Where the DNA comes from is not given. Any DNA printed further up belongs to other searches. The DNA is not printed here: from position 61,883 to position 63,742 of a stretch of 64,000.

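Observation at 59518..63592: Cluster of three FHA-domain proteins with a cNMP sensor, a STAS antagonist and a PP2C phosphatase: a possible phosphothreonine-gated partner-switching module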

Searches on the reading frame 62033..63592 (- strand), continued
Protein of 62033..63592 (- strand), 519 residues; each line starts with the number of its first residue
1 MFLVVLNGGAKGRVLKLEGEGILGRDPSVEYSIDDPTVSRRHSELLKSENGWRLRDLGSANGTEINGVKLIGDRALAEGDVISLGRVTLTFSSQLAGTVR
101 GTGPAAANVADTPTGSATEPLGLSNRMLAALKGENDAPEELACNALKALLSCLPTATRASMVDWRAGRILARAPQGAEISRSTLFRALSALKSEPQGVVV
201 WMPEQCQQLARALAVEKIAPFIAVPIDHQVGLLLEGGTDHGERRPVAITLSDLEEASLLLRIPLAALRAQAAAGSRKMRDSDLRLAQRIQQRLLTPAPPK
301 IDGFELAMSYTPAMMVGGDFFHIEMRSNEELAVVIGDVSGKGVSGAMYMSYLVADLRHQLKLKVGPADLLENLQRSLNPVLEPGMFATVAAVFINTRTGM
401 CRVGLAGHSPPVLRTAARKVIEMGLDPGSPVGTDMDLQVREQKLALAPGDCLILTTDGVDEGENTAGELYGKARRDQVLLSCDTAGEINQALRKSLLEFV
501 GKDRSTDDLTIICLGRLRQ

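Call 48: find_encoding_contigs(protein=P0240, flank=7000, max_places=1)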
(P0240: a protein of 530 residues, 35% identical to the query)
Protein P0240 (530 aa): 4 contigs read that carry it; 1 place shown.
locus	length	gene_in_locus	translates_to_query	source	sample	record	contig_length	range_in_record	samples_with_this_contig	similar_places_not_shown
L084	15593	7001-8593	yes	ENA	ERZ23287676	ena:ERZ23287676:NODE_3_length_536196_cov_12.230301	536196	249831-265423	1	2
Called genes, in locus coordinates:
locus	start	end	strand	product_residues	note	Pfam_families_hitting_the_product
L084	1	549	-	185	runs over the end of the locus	PF01842:ACT, PF22629:ACT_AHAS_ss, PF13710:ACT_5, PF10369:ALS_ss_C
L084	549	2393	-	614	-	PF02776:TPP_enzyme_N, PF00205:TPP_enzyme_M, PF02775:TPP_enzyme_C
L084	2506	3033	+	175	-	-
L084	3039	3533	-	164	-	-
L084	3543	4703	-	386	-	PF01479:S4, PF00849:PseudoU_synth_2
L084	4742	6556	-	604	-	PF00999:Na_H_Exchanger, PF02254:TrkA_N, PF27452:KefB_C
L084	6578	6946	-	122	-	PF01124:MAPEG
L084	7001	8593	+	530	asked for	PF16697:Yop-YscD_cpl (weak), PF00498:FHA, PF07228:SpoIIE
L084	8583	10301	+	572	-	PF20423:AceK_regulatory, PF06315:AceK_kinase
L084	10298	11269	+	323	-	PF01218:Coprogen_oxidas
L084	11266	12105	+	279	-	PF04378:RsmJ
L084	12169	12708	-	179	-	PF02627:CMD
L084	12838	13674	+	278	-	PF12852:Cupin_6, PF12833:HTH_18, PF00165:HTH_AraC (weak)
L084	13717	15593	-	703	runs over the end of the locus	PF04879:Molybdop_Fe4S4, PF00384:Molybdopterin, PF01568:Molydop_binding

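Call 52: find_encoding_contigs(protein=P0272, flank=6000, max_places=1)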
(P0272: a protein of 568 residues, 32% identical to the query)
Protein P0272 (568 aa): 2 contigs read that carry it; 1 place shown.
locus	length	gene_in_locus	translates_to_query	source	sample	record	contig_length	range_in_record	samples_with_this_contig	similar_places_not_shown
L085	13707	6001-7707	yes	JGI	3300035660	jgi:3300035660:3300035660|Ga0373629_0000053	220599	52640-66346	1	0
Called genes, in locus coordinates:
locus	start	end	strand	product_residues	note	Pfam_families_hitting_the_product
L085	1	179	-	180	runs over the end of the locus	-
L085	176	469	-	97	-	-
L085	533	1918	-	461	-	PF00263:Secretin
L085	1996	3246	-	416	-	-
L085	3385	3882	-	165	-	-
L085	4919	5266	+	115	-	PF01258:zf-dskA_traR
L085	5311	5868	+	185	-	PF01252:Peptidase_A8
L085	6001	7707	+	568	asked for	PF16697:Yop-YscD_cpl, PF00498:FHA, PF01590:GAF, PF13185:GAF_2, PF13492:GAF_3, PF07228:SpoIIE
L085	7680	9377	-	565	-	PF00702:Hydrolase, PF12710:HAD (weak), PF13419:HAD_2, PF13242:Hydrolase_like (weak), PF01933:CofD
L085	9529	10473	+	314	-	PF00294:PfkB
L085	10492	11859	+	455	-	PF18073:Zn_ribbon_LapB, PF13481:AAA_25, PF06745:ATPase, PF23442:DUF7125 (weak), PF13191:AAA_16 (faint), PF13541:ChlI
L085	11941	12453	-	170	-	PF10050:DUF2284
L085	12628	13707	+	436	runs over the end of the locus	PF00278:Orn_DAP_Arg_deC, PF02784:Orn_Arg_deC_N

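Call 53: find_encoding_contigs(protein=P0261, flank=6000, max_places=1)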
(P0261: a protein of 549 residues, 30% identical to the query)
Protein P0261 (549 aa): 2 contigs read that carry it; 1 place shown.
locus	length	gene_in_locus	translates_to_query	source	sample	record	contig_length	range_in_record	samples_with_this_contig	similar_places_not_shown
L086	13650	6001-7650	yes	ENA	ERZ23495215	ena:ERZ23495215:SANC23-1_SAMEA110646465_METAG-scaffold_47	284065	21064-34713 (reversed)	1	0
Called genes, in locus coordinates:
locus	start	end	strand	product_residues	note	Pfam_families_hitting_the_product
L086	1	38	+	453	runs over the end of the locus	PF00072:Response_reg, PF00158:Sigma54_activat, PF14532:Sigma54_activ_2, PF07728:AAA_5, PF25601:AAA_lid_14, PF02954:HTH_8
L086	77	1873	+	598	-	PF00989:PAS, PF08448:PAS_4 (weak), PF00512:HisKA, PF02518:HATPase_c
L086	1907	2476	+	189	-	-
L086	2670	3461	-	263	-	PF04972:BON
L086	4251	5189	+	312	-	PF16697:Yop-YscD_cpl, PF00498:FHA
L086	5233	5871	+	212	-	PF01740:STAS, PF13466:STAS_2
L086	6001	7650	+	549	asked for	PF16697:Yop-YscD_cpl, PF00498:FHA, PF01590:GAF, PF13185:GAF_2, PF13492:GAF_3 (weak), PF07228:SpoIIE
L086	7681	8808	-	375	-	PF22541:DUF7005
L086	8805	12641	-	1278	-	PF16697:Yop-YscD_cpl, PF00498:FHA, PF16697:Yop-YscD_cpl, PF00664:ABC_membrane, PF00005:ABC_tran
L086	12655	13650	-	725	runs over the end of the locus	PF03412:Peptidase_C39, PF00664:ABC_membrane, PF00005:ABC_tran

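Call 54: find_encoding_contigs(protein=P0294, flank=6000, max_places=1)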
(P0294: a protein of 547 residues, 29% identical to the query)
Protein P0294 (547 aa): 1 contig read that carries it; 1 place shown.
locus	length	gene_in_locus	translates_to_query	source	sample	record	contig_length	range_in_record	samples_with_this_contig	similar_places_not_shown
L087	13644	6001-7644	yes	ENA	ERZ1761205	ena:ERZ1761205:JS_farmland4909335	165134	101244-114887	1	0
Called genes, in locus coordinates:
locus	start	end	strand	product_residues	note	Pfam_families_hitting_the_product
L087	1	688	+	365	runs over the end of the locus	PF05958:tRNA_U5-meth_tr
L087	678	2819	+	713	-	PF03772:Competence, PF00753:Lactamase_B, PF12706:Lactamase_B_2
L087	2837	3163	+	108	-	-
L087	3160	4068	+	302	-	PF01745:IPT (weak), PF01715:IPPT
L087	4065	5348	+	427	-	PF13424:TPR_12 (faint), PF07719:TPR_2 (faint), PF13428:TPR_14 (faint), PF13432:TPR_16 (faint), PF14559:TPR_19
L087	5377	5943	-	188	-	-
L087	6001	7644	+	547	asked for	PF00498:FHA, PF16697:Yop-YscD_cpl, PF13185:GAF_2, PF01590:GAF, PF13492:GAF_3, PF07228:SpoIIE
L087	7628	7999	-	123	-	-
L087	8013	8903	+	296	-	PF20741:GKRP-like_C (faint), PF13580:SIS_2, PF22198:GKRP_SIS_2 (weak), PF22645:GKRP_SIS_N, PF01380:SIS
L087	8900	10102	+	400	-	PF03702:AnmK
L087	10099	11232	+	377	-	PF01979:Amidohydro_1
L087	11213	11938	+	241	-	PF01182:Glucosamine_iso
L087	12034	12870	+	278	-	PF03372:Exo_endo_phos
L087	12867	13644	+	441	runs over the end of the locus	PF13091:PLDc_2, PF00614:PLDc (weak)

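Call 62: find_related_loci(query=A3, collection=metagenome_contigs, flank=8000)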
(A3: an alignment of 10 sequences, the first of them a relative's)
Query A3 (272 aa) in metagenome_contigs; peptide patterns used: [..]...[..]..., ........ (x = any residue, [..] = any of these).
600 stretches matched a pattern (row limit reached: there are more); 576 encode a relative of the query (tblastn E <= 1e-3); the best 80 are kept; 80 distinct loci.
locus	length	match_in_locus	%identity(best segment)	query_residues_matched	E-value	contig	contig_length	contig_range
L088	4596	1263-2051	46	4-267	8e-58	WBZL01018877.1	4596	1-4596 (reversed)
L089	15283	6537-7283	44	4-268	4e-57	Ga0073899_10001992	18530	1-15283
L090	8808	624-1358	44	4-267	8e-56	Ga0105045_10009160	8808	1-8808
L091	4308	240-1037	46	3-271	7e-56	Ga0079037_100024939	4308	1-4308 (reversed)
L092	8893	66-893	39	4-267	6e-48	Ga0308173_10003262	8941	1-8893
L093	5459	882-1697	43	4-269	6e-48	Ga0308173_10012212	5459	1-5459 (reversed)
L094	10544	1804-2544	41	4-267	3e-47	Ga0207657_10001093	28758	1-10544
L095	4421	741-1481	38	4-267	2e-44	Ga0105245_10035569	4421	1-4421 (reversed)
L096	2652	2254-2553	58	3-102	7e-33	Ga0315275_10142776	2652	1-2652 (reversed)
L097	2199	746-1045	48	5-103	1e-25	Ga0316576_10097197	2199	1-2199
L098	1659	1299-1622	50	4-112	7e-25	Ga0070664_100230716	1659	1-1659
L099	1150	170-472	48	2-102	3e-25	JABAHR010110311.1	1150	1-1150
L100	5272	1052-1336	49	174-267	2e-23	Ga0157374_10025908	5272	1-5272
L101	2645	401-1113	43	4-117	3e-23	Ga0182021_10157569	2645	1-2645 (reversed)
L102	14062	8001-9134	47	2-122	4e-23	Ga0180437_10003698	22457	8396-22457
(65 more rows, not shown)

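Call 71: search_protein_families(library=padloc, proteins=[window:62033-63592:-], max_evalue=0.001)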
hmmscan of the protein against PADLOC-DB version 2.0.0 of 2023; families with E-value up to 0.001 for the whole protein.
window:62033-63592:- (519 aa): 0 families

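Call 83: predict_structure(alignment_id=A4)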
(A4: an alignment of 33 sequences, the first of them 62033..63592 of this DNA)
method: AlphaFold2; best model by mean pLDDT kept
length: 519 residues; sequences in the alignment: 33
mean_pLDDT: 86.2   pTM: 0.55
mean pLDDT of the five models: 86.2, 84.7, 84.4, 83.9, 83.3
residues with pLDDT >= 90: 266; 70-90: 207; 50-70: 21; < 50: 25
segments of 3 or more residues with pLDDT < 50: 96-120
pLDDT, mean of each block of 10 residues (from residue 1): 85 89 94 91 93 90 89 91 93 59 30 35 81 80 91 87 87 82 85 87 86 87 91 82 67 89 87 72 85 86 95 90 93 94 87 92 93 91 91 96 96 96 88 91 95 95 90 96 96 93 81 94
secondary structure, 60 per line:
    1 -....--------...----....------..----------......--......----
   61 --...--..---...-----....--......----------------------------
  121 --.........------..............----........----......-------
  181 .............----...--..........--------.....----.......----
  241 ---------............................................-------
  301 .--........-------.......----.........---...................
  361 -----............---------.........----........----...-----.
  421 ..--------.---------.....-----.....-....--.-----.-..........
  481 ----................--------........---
elements in order: E2-5 E14-16 E21-24 E43-48 E51-56 E63-65 E73-75 E81-84 E87-92 H123-131 H138-151 E156-163 E168-173 H181-193 E198-200 H203-212 E221-225 E230-236 H250-293 E304-311 E319-325 E330-338 H342-360 H366-377 E387-395 E400-407 E412-414 E420-422 E441-445 E451-455 H457-460 H471-480 H485-500 E509-516
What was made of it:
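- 62033..63592 (-): FHA - GAF-like - long helix - SpoIIE/RsbU-type PP2C phosphatase (519 aa). The canonical FHA is aa 1-93 (nt 63314-63592). The GAF-like alpha/beta domain is aa 121-240 (nt 62873-63232), followed by a linker helix at aa 250-293. The PPM domain is aa 300-519 (nt 62036-62695) with GDVSGKG (62567-62587), TDGVDE (62210-62230) and DDLT (62063-62080). The AlphaFold2 model has mean pLDDT 86 (call 83).
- On GAF domain (in the phosphatase): The model shows an alpha/beta domain of the right size and order at aa 121-240 (call 83).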

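Call 85: fold_search(model_id=the predicted structure, library=pdb)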
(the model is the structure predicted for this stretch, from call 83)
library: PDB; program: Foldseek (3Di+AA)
matches with E <= 10: 733; with E <= 0.001: 226
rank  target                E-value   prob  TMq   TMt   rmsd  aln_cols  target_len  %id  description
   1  3ke6_A                1.5e-14  1.00  0.38  0.55   3.1       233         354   27  The crystal structure of the RsbU and RsbW domains of Rv1364c from Mycobacterium tuberculosis (released 2010-11-10)
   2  3f79_B                1.9e-13  1.00  0.38  0.81   3.9       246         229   22  Structure of pseudo-centered cell crystal form of the C-terminal phosphatase domain of P. aeruginosa RssB (released 2009-11-24)
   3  3f79_D                3.0e-13  1.00  0.37  0.79   4.1       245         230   22  Structure of pseudo-centered cell crystal form of the C-terminal phosphatase domain of P. aeruginosa RssB (released 2009-11-24)
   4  6k4e_B                4.3e-13  1.00  0.41  0.83   2.7       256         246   24  SiaA-PP2C domain of Pseudomonas aeruginosa (released 2019-06-26)
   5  3f79_F                5.3e-13  1.00  0.39  0.81   3.7       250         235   23  Structure of pseudo-centered cell crystal form of the C-terminal phosphatase domain of P. aeruginosa RssB (released 2009-11-24)
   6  3f7a_B                6.2e-13  1.00  0.40  0.54  12.3       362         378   20  Structure of Orthorhombic crystal form of Pseudomonas aeruginosa RssB (released 2009-11-24)
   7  3f79_C                1.2e-12  1.00  0.39  0.85   3.2       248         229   22  Structure of pseudo-centered cell crystal form of the C-terminal phosphatase domain of P. aeruginosa RssB (released 2009-11-24)
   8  6k4e_A                1.3e-12  1.00  0.41  0.84   2.6       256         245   23  SiaA-PP2C domain of Pseudomonas aeruginosa (released 2019-06-26)
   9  3es2_A                1.3e-12  1.00  0.36  0.77   4.4       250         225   21  Structure of the C-terminal phosphatase domain of P. aeruginonsa RssB (released 2009-10-20)
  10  3ke6_B                2.9e-12  1.00  0.36  0.53   3.4       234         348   26  The crystal structure of the RsbU and RsbW domains of Rv1364c from Mycobacterium tuberculosis (released 2010-11-10)
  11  3eq2_B                4.0e-12  1.00  0.40  0.53   5.5       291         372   23  Structure of Hexagonal Crystal form of Pseudomonas aeruginosa RssB (released 2009-10-20)
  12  3f79_E                1.0e-11  1.00  0.36  0.75   4.7       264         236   19  Structure of pseudo-centered cell crystal form of the C-terminal phosphatase domain of P. aeruginosa RssB (released 2009-11-24)
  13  5ucg_B                1.1e-11  1.00  0.37  0.56  24.2       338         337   12  Structure of the PP2C Phosphatase Domain and a Fragment of the Regulatory Domain of the Cell Fate Determinant SpoIIE f (released 2017-05-31)
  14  3f7a_A                1.4e-11  1.00  0.39  0.53   6.5       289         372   21  Structure of Orthorhombic crystal form of Pseudomonas aeruginosa RssB (released 2009-11-24)
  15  5ucg_D                1.6e-11  1.00  0.38  0.58  23.6       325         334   13  Structure of the PP2C Phosphatase Domain and a Fragment of the Regulatory Domain of the Cell Fate Determinant SpoIIE f (released 2017-05-31)
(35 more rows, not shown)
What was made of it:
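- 62033..63592 (-): The top Foldseek hits are Rv1364c-RsbU, RssB, SiaA and SpoIIE, ahead of PstP, tPphA and PppA (call 85).
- On Partner-switching module (RsbU/RsbV/RsbW type): The top Foldseek hits are Rv1364c-RsbU, RssB, SiaA and SpoIIE (call 85).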
